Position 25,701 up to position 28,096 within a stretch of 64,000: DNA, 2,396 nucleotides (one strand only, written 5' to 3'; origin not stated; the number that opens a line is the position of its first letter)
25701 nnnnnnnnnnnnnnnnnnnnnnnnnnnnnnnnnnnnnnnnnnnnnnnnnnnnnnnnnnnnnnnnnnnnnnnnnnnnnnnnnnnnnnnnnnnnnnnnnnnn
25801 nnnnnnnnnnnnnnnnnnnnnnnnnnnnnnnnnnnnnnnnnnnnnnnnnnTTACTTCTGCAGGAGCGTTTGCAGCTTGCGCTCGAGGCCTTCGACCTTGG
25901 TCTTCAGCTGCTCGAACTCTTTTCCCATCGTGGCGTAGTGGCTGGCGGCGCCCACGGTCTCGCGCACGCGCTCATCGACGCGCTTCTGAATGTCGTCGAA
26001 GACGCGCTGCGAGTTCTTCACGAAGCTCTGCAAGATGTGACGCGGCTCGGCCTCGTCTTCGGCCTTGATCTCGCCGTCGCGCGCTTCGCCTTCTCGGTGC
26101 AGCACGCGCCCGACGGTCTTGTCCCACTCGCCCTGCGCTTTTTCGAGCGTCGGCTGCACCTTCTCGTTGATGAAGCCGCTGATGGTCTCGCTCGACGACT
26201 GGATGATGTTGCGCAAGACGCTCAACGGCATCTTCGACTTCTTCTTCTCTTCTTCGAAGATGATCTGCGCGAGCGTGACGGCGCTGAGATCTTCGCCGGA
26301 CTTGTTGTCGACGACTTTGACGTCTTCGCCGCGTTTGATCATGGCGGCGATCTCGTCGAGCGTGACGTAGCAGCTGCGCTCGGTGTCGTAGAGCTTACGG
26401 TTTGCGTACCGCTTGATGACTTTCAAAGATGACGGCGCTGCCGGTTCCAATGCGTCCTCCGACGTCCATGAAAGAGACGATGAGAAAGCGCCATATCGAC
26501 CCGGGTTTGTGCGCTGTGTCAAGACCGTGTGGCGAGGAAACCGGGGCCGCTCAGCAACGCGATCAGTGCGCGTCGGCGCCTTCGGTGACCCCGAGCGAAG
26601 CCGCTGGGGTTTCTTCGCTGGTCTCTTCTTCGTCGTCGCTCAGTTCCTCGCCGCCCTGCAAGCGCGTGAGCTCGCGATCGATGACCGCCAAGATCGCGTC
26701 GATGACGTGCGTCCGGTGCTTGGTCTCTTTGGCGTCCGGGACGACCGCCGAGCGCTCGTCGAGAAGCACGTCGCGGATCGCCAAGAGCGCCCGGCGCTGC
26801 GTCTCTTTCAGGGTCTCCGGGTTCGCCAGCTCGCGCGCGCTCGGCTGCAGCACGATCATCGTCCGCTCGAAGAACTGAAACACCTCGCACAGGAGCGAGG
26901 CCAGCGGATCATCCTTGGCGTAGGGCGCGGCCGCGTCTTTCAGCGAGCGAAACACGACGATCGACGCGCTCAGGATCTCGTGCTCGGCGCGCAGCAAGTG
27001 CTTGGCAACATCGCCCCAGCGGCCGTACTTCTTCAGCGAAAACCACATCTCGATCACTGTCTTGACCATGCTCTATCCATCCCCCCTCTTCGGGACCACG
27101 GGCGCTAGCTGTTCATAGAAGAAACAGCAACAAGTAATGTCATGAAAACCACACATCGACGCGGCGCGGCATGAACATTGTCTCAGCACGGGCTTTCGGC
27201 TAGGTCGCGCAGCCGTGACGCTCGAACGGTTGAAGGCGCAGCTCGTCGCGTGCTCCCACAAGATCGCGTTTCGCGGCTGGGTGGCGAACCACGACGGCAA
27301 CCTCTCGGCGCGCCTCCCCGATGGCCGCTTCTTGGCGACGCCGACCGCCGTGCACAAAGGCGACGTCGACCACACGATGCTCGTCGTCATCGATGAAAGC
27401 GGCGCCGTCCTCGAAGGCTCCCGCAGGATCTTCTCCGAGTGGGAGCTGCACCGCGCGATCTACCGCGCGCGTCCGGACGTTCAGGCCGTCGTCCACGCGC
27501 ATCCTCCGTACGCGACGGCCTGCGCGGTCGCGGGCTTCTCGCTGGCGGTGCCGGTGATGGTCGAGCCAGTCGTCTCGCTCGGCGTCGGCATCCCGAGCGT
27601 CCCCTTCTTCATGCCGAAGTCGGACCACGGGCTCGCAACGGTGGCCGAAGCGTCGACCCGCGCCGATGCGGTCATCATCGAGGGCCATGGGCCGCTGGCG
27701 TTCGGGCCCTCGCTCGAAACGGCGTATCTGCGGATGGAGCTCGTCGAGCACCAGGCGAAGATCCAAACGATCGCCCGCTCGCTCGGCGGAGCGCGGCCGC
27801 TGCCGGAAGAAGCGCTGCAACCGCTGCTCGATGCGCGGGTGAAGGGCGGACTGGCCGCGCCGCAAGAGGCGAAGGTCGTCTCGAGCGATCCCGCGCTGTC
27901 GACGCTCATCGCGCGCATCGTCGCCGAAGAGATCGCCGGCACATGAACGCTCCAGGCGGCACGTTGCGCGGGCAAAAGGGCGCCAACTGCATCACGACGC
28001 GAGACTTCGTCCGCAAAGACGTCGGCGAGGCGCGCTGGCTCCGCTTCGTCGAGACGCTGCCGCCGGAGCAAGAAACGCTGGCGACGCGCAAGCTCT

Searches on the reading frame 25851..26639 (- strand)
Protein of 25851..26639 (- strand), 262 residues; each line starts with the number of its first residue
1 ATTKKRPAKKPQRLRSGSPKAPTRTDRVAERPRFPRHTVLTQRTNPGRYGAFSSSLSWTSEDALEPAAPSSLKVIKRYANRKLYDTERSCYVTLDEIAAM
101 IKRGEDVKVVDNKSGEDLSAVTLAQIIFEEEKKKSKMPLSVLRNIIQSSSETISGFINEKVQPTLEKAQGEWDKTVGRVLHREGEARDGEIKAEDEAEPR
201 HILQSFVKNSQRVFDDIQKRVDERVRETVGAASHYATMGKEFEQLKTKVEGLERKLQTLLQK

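Call 17: search_protein_families(library=pfam, proteins=[window:25851-26639:-], max_evalue=0.001)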
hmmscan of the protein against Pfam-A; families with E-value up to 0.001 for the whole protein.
window:25851-26639:- (262 aa): 1 family
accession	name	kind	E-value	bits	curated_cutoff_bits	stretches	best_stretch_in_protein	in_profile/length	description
PF07879.16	PHB_acc_N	-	1.4e-28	99.2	25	1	74-133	1-60/61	PHB/PHA accumulation regulator DNA-binding domain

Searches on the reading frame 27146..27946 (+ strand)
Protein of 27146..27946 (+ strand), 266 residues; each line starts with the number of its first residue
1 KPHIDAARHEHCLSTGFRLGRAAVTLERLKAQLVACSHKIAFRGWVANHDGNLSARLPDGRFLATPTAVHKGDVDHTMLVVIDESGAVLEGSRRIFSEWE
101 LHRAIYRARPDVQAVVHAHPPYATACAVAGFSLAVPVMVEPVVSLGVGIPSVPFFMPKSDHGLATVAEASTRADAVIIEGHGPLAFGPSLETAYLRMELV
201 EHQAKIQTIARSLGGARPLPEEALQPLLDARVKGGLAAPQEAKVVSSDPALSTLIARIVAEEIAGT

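Call 17: search_protein_families(library=pfam, proteins=[window:27146-27946:+], max_evalue=0.001)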
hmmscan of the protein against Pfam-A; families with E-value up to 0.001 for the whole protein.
window:27146-27946:+ (266 aa): 1 family
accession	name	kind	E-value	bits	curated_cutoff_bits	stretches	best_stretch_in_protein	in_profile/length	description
PF00596.27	Aldolase_II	-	9.8e-44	149.9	22.2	1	32-207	2-182/183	Class II Aldolase and Adducin N-terminal domain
